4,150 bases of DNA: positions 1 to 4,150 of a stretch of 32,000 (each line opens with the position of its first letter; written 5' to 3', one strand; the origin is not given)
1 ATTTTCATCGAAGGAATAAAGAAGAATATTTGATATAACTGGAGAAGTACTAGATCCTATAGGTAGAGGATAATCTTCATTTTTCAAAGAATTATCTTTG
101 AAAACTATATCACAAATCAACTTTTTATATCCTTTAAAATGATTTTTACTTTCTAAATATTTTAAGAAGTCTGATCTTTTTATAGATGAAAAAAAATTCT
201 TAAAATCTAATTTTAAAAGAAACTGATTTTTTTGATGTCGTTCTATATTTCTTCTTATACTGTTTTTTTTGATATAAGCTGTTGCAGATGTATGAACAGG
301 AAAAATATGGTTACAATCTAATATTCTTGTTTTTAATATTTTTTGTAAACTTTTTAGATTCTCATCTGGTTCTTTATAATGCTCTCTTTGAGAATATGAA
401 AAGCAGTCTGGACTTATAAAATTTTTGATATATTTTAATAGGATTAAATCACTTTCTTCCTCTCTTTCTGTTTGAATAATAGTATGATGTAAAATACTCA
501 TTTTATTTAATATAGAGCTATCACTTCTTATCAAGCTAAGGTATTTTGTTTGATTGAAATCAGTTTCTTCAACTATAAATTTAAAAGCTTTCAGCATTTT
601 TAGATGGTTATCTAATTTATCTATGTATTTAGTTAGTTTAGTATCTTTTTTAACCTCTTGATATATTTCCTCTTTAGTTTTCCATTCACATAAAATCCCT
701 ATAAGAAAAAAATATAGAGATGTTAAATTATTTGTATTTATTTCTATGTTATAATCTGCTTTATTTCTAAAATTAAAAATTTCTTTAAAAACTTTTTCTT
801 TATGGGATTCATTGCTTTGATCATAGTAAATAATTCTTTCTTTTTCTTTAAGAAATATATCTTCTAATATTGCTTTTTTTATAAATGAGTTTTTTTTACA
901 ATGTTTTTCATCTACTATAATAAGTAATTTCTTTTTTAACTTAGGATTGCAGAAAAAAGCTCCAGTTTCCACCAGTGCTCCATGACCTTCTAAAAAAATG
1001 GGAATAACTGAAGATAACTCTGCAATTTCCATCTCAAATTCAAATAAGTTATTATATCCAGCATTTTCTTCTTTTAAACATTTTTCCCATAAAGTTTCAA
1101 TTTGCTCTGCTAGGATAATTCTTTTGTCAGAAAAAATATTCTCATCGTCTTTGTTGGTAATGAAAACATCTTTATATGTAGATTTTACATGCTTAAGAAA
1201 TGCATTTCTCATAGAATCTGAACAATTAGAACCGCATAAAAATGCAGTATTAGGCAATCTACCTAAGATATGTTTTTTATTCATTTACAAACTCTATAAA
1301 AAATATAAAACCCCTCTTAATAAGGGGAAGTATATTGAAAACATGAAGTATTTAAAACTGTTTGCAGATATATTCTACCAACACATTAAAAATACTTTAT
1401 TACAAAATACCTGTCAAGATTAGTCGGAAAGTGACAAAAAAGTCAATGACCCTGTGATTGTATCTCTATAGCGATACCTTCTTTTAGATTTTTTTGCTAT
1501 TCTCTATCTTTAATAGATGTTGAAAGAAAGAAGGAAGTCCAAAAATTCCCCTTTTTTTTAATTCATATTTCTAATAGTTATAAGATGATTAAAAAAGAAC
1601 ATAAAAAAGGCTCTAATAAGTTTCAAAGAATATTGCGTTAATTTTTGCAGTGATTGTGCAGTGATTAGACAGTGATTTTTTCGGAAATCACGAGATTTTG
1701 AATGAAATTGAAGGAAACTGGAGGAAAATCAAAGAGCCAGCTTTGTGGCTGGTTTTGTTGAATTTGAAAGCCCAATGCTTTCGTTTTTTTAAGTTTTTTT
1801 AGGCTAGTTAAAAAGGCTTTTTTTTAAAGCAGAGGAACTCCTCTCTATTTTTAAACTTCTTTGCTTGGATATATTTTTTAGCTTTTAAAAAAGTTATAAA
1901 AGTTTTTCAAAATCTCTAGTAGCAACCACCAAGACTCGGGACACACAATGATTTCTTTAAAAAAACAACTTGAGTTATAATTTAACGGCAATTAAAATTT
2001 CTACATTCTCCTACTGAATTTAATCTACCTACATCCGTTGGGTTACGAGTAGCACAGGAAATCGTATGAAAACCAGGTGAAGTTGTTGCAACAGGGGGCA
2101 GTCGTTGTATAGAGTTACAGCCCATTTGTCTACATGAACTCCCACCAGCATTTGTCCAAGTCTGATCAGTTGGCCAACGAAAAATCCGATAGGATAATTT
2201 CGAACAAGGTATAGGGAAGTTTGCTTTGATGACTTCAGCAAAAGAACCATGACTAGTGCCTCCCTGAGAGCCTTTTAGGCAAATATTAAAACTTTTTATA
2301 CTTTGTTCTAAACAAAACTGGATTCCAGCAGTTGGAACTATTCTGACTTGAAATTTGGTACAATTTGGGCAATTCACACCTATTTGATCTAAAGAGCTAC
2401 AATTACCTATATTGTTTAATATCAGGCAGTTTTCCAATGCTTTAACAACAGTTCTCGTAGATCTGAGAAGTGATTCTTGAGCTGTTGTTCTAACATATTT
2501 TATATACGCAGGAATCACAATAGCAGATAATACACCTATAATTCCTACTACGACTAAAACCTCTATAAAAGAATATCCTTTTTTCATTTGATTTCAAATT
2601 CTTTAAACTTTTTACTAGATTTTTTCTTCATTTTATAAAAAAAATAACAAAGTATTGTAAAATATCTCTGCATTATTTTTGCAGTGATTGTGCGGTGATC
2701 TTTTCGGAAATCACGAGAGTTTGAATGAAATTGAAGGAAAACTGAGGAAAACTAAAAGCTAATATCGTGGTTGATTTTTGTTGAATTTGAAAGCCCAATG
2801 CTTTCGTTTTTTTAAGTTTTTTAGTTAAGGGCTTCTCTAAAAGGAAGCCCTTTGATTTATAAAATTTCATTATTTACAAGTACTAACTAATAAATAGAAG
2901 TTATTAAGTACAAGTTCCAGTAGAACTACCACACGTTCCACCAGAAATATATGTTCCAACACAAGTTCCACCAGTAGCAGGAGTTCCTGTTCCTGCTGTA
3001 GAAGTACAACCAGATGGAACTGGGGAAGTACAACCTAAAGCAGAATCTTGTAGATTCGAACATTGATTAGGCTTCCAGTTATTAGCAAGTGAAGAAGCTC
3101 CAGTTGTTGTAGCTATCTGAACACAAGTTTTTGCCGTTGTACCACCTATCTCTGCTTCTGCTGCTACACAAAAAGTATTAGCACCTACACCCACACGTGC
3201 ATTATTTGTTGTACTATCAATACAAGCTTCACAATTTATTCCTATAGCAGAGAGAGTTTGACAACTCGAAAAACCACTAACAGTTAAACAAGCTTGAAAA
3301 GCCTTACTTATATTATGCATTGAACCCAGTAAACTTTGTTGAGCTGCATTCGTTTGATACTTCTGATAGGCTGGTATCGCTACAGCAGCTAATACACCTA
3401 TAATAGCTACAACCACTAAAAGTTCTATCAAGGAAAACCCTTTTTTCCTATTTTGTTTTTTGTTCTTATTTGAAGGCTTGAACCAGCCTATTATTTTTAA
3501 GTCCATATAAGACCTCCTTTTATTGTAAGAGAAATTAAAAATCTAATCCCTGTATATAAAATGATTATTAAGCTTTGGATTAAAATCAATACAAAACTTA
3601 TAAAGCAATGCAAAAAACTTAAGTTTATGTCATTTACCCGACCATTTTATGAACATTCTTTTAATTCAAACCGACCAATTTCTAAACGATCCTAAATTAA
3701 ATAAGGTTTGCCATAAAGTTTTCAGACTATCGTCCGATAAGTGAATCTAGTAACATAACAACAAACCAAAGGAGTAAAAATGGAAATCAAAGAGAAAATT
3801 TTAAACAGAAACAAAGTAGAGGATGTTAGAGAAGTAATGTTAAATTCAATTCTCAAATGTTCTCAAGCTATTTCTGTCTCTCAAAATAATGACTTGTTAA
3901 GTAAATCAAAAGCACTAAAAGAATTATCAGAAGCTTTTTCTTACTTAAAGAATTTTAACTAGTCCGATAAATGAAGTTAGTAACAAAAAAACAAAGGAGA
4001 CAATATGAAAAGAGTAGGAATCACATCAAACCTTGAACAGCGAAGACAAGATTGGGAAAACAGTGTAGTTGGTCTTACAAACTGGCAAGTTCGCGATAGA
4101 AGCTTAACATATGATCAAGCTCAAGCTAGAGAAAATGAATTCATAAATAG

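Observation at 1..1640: Reverse transcriptase with ~320-aa N-terminal extension and a long structured upstream non-coding region (fused single-protein retron-like system?)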

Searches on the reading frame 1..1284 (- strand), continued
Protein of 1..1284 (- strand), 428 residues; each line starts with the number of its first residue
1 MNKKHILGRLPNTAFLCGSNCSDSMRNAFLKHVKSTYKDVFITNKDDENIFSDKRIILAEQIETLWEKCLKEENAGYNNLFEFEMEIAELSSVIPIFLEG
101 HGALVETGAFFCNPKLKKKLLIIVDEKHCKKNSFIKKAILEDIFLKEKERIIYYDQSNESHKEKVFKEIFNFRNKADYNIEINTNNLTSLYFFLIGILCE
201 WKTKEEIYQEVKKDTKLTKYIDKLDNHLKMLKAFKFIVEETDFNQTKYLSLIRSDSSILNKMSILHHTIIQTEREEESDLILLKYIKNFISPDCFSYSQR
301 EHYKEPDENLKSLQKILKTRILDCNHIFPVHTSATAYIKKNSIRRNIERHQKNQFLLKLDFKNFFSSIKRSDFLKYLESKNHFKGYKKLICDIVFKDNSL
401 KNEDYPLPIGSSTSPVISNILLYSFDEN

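Call 99: fold_search(model_id=the predicted structure, library=pdb)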
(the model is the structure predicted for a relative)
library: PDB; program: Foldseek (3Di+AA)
matches with E <= 10: 1357; with E <= 0.001: 66
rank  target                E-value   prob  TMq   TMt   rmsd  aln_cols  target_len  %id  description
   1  9e8z_H                9.2e-12  1.00  0.31  0.53   8.9       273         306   33  4-component structure of retron Ec83 (released 2025-07-02)
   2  9vhe_A                6.6e-11  1.00  0.29  0.55   6.7       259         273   33  cryoEM structure of retron-Eco7 complex (released 2025-12-31)
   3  9kjx_A                1.1e-10  1.00  0.31  0.52   7.4       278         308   30  Cryo-EM structure of the Retron-Eco7 complex (state 1) (released 2025-11-12)
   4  9n69_E                1.1e-10  1.00  0.31  0.52  14.1       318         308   29  Structure of the retron IA complex with HNH nuclease in the "down" orientation (released 2025-04-23)
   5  9nnb_B                3.6e-10  1.00  0.30  0.51  13.7       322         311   27  Cryo-EM structure of the Retron Ec78 complex, PtuA:PtuB:RT (4:2:1) (released 2025-10-08)
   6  9l7p_E                6.2e-10  1.00  0.32  0.53  13.4       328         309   28  Cryo-EM structure of retron Ec78 system complex (released 2025-12-10)
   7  7v9x_A                4.3e-09  1.00  0.28  0.47  14.8       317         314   26  Cryo-EM structure of E.coli retron-Ec86 in complex with its effector at 2.8 angstrom (released 2022-08-31)
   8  7v9u_A                9.0e-09  1.00  0.27  0.46  10.2       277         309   26  Cryo-EM structure of E.coli retron-Ec86 (RT-msDNA-RNA) at 3.2 angstrom (released 2022-08-31)
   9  7xjg_J                5.2e-07  1.00  0.24  0.39  15.0       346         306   17  Cryo-EM structure of E.coli retron-Ec86 in complex with its effector at 2.5 angstrom (released 2022-09-14)
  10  8qbk_E                6.4e-07  1.00  0.27  0.45   7.6       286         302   18  Retron-Eco1 filament with ADP-ribosylated Effector (local map with 1 segment) (released 2024-06-05)
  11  8qbl_E                1.2e-06  1.00  0.26  0.44   7.4       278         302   18  Retron-Eco1 filament with inactive effector (E106A, 2 segments) (released 2024-06-05)
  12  9p4j_E                1.4e-06  1.00  0.28  0.42  11.1       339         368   18  The structure of Retron Eco8 in Apo state (released 2025-11-12)
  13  9p4k_E                2.9e-06  1.00  0.27  0.40  11.3       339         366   19  The structure of Retron Eco8-SSB complex (released 2025-11-12)
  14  9x9b_A                4.2e-06  1.00  0.27  0.42  11.3       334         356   18  Retron-Eco8 complex with ATP-Mg2+ (released 2026-03-04)
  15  6ar1_D                6.7e-06  1.00  0.25  0.32   6.7       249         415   18  Structure of a Thermostable Group II Intron Reverse Transcriptase with Template-Primer and Its Functional and Evolutio (released 2017-11-29)
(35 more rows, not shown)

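Call 104: get_annotated_region(hit=H1, flank=1700)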
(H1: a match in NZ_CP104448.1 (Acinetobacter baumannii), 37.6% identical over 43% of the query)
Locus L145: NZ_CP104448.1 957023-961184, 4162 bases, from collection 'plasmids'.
description: Acinetobacter baumannii strain 2021CK-01407 plasmid unnamed1, complete sequence
organism: Acinetobacter baumannii (NCBI taxid 470)
taxonomy: Bacteria; Pseudomonadota; Gammaproteobacteria; Moraxellales; Moraxellaceae; Acinetobacter; Acinetobacter baumannii
host: -; source: Homo sapiens,sputum; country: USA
typing (MOB-suite, as given by PLSDB): mobilizable; replicon rep_cluster_1527; relaxase MOBP,MOBP
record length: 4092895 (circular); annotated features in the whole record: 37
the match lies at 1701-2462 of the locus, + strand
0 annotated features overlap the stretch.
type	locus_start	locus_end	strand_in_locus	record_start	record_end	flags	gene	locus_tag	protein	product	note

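Call 105: get_annotated_region(hit=H27, flank=1700)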
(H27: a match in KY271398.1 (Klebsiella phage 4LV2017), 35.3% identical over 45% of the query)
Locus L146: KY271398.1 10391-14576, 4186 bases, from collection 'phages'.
description: Klebsiella phage 4LV2017, complete genome.
organism: Klebsiella phage 4LV2017 (NCBI taxid 1960658)
taxonomy: Viruses; Duplodnaviria; Heunggongvirae; Uroviricota; Caudoviricetes; Peduoviridae; Elveevirus; Elveevirus 4LV2017
host: Klebsiella pneumoniae KL49; source: -; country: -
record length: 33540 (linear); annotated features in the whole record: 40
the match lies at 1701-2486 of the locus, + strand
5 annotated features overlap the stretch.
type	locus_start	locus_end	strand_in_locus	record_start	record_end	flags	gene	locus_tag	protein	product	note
CDS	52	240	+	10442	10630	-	-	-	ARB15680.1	hypothetical protein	-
CDS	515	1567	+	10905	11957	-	-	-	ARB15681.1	hypothetical protein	-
CDS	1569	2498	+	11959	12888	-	-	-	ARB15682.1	RNA-directed DNA polymerase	-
CDS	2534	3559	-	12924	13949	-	-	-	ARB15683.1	capsid packaging protein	GpQ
CDS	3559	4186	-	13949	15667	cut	-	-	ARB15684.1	terminase, ATPase subunit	GpP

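Call 106: get_annotated_region(hit=H29, flank=1700)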
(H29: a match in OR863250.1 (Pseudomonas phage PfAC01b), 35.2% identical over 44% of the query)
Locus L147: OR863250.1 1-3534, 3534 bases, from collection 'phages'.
description: Pseudomonas phage PfAC01b, complete genome.
organism: Pseudomonas phage PfAC01b (NCBI taxid 3113350)
taxonomy: Viruses; Monodnaviria; Loebvirae; Hofneiviricota; Faserviricetes; Tubulavirales; Inoviridae
host: Pseudomonas aeruginosa 01-7071; source: -; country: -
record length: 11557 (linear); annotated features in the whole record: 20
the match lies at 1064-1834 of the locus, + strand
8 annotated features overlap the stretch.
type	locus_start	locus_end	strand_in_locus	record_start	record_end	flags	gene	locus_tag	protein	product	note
CDS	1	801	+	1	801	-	-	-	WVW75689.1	retron St85 family effector protein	ORF1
CDS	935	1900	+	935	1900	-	-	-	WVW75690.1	retron-type RNA-directed DNA polymerase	ORF2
CDS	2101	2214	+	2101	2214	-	-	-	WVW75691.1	hypothetical protein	ORF3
CDS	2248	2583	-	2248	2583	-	-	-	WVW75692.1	hypothetical protein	ORF4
CDS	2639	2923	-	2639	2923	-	-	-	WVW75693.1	DNA-binding protein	ORF5; DNA-binding protein; repressor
CDS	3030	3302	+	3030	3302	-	-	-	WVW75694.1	excisionase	ORF6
CDS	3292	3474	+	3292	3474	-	-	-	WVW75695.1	hypothetical protein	ORF7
CDS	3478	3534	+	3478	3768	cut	-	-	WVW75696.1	DUF5447 family protein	ORF8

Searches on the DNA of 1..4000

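Call 8: search_rna_families(source=window, start=1, end=4000, threshold=evalue, max_evalue=10, show_alignments=3)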
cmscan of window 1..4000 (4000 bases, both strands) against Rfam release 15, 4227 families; matches with E-value up to 10: 4.
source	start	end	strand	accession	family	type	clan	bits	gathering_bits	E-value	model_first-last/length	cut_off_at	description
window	2753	2857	+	RF04179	BTnc049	Gene; sRNA;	-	18.7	81.9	8.7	1-111/111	no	Bacteroides sRNA BTnc049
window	2801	2900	+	RF01005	MIR530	Gene; miRNA;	-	17.3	85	9.6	38-137/172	no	MIR530 microRNA precursor family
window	2664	2785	+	RF00114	S15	Cis-reg; leader;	CL00121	14.7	39.5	5.2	1-117/117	no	Ribosomal S15 leader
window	1339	1354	-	RF00180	REN-SRE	Cis-reg;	-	13.9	41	8.1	1-37/37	no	Renin stability regulatory element (REN-SRE)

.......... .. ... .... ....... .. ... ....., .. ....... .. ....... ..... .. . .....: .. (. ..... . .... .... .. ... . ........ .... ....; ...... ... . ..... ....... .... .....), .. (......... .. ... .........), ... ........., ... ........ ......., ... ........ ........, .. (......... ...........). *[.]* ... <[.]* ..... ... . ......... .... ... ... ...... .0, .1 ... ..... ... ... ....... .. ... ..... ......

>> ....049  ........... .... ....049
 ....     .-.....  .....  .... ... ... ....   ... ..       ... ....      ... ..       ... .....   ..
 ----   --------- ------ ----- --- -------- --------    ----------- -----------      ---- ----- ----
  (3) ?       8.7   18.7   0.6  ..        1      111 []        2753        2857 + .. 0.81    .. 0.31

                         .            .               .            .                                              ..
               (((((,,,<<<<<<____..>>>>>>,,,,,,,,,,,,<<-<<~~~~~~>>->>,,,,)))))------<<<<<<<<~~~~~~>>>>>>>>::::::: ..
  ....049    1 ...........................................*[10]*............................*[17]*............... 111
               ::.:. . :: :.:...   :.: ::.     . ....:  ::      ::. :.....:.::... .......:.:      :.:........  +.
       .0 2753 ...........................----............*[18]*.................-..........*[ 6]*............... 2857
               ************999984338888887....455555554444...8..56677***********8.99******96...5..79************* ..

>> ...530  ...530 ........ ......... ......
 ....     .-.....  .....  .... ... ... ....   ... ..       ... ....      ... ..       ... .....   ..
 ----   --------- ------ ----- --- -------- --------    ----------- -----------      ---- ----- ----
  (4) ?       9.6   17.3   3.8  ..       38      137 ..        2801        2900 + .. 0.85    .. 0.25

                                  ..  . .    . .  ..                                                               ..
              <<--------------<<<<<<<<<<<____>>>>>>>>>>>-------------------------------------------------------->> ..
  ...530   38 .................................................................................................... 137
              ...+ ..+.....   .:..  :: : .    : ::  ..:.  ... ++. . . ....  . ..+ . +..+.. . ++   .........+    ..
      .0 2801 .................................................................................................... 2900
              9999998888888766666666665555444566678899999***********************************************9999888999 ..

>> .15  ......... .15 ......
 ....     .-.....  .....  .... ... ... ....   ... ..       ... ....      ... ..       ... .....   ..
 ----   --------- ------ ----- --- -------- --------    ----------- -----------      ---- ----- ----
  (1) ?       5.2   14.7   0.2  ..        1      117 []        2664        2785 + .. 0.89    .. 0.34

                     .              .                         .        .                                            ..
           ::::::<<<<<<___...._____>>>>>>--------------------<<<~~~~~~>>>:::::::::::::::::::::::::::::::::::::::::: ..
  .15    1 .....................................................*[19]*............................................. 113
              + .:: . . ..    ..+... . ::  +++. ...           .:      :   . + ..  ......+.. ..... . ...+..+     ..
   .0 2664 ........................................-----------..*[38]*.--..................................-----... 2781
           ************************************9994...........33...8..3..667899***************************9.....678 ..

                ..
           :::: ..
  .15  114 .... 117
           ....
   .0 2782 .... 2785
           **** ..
